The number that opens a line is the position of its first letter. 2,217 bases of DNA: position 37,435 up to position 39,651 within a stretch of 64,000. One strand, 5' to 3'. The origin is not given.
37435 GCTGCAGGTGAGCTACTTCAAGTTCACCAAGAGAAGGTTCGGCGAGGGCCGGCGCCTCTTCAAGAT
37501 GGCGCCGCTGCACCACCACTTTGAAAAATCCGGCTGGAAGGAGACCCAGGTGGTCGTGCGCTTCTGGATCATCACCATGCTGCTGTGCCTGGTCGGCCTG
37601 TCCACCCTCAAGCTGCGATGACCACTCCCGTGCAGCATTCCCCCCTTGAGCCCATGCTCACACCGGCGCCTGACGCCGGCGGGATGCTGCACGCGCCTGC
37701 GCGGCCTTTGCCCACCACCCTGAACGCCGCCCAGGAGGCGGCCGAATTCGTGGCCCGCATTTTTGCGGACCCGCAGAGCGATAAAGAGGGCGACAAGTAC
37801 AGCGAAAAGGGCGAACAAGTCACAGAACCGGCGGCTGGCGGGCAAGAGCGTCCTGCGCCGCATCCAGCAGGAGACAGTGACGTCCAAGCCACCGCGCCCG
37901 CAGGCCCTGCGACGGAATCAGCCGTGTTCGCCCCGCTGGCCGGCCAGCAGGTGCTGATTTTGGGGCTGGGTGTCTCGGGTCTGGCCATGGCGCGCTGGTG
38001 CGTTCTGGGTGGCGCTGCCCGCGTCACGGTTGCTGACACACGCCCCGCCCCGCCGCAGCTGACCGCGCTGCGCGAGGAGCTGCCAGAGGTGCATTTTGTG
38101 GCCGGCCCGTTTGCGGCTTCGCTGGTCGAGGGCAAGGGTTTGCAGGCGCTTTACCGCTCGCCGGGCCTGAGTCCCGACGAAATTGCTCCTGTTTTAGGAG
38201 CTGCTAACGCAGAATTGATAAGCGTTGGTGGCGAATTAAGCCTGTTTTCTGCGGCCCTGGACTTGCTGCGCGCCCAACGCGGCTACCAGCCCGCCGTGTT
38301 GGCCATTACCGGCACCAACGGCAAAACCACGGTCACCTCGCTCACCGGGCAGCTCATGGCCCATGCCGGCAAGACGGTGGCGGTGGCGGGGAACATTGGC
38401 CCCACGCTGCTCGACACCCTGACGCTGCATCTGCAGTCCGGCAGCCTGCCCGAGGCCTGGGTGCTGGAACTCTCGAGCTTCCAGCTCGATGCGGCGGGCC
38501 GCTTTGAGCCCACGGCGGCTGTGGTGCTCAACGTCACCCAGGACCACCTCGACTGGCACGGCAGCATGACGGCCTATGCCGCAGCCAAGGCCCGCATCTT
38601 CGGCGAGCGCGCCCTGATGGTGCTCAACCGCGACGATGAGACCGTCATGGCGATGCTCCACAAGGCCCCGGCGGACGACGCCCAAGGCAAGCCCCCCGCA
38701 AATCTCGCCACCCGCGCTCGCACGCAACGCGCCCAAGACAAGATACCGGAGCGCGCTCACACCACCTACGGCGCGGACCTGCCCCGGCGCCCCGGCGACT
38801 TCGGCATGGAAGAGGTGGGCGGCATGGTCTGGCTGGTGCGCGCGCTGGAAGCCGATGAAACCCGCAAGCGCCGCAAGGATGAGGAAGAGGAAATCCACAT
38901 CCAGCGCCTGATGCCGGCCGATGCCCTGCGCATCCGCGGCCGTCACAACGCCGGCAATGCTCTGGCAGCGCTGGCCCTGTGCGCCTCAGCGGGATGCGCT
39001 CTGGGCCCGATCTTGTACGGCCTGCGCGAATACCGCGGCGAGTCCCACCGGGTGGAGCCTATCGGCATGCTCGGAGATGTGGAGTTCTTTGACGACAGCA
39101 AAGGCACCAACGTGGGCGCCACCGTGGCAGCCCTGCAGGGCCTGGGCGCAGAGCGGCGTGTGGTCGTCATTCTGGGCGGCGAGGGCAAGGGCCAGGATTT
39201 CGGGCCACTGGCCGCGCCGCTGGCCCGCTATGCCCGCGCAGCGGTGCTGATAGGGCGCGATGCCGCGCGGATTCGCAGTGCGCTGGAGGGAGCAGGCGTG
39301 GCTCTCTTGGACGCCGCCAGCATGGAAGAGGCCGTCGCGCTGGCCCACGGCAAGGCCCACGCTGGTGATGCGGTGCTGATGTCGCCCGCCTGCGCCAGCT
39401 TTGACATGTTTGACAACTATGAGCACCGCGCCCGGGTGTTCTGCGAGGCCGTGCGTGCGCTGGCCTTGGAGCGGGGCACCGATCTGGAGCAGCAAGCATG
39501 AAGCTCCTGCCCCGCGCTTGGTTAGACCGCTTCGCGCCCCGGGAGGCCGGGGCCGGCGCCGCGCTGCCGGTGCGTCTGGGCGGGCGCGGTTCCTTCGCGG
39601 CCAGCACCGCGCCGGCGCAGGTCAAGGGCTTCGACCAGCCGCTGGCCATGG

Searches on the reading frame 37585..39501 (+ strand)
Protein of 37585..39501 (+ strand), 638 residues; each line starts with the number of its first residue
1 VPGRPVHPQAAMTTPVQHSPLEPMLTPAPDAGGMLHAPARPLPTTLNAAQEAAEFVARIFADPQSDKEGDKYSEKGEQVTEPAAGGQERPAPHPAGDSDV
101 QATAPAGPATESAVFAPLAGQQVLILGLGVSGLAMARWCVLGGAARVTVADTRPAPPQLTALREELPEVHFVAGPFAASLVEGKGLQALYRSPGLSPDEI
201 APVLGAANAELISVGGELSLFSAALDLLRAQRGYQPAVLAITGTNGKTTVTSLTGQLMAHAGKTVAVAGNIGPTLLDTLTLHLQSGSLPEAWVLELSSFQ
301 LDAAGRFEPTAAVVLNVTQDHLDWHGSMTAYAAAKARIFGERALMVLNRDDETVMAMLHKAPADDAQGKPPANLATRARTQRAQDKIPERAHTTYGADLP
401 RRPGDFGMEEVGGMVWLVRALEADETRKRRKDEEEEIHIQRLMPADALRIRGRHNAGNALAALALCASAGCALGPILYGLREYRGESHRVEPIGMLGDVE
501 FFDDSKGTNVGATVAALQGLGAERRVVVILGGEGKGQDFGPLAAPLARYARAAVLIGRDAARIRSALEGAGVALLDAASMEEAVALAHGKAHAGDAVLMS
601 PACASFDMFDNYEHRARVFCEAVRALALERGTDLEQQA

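Call 73: search_protein_families(library=pfam, proteins=[window:37585-39501:+], max_evalue=0.000001)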
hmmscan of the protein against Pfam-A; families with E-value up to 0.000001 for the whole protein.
window:37585-39501:+ (638 aa): 3 families
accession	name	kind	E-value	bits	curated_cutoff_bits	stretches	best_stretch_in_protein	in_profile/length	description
PF08245.18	Mur_ligase_M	-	2.1e-29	103.3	24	1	241-363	1-140/200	Mur ligase middle domain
PF02875.26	Mur_ligase_C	-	3.6e-15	57.3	28.4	1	488-603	1-127/127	Mur ligase, glutamate ligase domain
PF21799.2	MurD-like_N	-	6.6e-10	39.6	27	1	122-213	2-85/88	Mur ligase MurD-like, N-terminal domain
